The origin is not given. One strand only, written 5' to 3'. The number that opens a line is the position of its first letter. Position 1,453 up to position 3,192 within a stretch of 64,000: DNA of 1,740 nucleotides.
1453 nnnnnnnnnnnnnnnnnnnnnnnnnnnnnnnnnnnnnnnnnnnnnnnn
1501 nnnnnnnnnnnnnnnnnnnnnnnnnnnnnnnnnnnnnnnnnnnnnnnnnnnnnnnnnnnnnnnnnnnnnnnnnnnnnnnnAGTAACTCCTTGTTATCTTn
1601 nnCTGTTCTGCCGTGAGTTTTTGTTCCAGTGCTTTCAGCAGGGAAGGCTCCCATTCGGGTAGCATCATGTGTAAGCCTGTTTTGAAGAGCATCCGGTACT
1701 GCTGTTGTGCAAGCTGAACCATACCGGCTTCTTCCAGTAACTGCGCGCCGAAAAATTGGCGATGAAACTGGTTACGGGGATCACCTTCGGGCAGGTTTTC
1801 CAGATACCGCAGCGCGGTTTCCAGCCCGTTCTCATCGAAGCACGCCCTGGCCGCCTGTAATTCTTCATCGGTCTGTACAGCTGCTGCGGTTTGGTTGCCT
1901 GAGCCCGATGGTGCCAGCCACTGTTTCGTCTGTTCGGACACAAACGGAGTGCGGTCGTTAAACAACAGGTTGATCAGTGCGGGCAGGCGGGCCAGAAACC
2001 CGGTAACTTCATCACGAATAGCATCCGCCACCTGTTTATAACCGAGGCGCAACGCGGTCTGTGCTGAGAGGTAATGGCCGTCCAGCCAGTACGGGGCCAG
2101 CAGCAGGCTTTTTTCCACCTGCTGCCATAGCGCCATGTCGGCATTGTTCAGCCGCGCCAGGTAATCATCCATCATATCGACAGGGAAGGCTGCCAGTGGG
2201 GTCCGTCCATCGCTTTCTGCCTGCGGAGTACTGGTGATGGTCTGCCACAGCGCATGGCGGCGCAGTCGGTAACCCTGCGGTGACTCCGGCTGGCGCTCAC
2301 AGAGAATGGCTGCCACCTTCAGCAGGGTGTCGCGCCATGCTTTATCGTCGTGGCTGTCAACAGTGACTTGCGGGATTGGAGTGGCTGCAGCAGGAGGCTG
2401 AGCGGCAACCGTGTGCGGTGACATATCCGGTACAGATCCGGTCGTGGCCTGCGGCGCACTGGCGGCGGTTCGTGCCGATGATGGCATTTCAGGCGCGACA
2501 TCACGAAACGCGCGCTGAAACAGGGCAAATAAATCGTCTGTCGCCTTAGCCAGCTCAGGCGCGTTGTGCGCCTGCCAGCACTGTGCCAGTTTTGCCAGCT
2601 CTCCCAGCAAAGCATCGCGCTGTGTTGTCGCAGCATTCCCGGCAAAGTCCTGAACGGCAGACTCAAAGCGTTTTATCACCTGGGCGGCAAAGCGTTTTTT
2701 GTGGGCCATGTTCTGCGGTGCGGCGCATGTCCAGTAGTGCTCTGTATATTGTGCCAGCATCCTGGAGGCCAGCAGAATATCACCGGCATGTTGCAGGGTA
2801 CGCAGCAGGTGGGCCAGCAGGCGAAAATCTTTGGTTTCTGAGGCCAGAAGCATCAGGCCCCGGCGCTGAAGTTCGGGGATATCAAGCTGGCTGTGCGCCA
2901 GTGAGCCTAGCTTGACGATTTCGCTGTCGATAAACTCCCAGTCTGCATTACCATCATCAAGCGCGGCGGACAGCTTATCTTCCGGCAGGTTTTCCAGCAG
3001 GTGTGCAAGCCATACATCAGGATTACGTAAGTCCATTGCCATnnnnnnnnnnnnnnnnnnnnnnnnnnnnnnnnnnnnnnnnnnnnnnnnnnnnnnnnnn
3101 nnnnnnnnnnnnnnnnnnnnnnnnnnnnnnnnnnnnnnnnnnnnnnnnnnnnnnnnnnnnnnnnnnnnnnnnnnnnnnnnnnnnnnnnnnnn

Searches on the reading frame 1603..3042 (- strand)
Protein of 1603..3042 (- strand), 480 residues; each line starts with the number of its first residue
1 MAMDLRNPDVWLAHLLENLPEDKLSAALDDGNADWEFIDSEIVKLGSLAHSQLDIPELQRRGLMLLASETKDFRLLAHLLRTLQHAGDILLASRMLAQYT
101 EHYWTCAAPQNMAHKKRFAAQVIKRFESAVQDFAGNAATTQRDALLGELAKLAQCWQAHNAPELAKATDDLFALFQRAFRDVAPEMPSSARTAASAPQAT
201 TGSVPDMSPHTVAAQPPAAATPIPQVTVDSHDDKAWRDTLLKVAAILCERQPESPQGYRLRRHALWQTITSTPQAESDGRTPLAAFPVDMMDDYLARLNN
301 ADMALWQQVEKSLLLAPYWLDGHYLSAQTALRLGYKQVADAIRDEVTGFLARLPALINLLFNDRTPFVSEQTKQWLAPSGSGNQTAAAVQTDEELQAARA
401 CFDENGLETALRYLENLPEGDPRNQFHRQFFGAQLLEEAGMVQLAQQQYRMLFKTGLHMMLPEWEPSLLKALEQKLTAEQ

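Call 54: find_encoding_contigs(protein=window:1603-3042:-, flank=10000, max_places=6)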
Protein window:1603-3042:- (480 aa): 24 contigs read that carry it; 6 places shown.
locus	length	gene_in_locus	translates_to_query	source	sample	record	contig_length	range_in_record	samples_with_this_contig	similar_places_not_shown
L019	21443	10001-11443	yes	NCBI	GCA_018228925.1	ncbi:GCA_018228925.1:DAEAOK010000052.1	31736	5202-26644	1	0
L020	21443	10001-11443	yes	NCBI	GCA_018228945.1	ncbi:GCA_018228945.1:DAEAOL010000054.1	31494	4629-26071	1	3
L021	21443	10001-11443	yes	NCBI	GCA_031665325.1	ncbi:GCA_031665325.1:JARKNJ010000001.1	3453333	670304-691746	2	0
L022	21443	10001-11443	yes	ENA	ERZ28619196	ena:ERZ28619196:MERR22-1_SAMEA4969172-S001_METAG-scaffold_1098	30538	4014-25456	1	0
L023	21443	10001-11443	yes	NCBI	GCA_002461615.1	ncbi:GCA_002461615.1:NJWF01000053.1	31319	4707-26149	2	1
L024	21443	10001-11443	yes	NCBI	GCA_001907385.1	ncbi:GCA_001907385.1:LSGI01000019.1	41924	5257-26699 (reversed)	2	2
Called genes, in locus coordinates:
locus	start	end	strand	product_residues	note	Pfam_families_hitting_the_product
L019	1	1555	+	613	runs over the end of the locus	PF05947:T6SS_TssF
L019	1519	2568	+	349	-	PF06996:T6SS_TssG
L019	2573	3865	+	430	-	PF20232:T6SS_FHA_C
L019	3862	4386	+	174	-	PF12790:T6SS-SciN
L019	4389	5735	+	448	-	PF05936:T6SS_VasE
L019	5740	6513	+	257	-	PF09850:DotU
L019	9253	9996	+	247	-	PF11319:VasI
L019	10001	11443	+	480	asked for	PF06812:ImpA_N (weak), PF16989:T6SS_VasJ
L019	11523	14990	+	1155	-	PF14331:IcmF-related_N, PF06761:IcmF-related, PF21070:IcmF_helical (weak), PF06744:IcmF_C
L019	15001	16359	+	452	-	PF06812:ImpA_N, PF12486:VasL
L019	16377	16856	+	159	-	PF05638:T6SS_HCP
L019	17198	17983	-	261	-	PF25851:YafT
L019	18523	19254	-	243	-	PF00929:RNase_T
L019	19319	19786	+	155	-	PF00075:RNase_H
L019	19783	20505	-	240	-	PF08241:Methyltransf_11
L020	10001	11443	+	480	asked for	PF06812:ImpA_N (weak), PF16989:T6SS_VasJ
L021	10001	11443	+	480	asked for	PF06812:ImpA_N (weak), PF16989:T6SS_VasJ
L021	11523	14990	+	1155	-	PF14331:IcmF-related_N, PF06761:IcmF-related, PF21070:IcmF_helical (weak), PF06744:IcmF_C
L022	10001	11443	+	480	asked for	PF06812:ImpA_N (weak), PF16989:T6SS_VasJ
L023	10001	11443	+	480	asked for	PF06812:ImpA_N (weak), PF16989:T6SS_VasJ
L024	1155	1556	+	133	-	PF05947:T6SS_TssF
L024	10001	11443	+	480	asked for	PF06812:ImpA_N (weak), PF16989:T6SS_VasJ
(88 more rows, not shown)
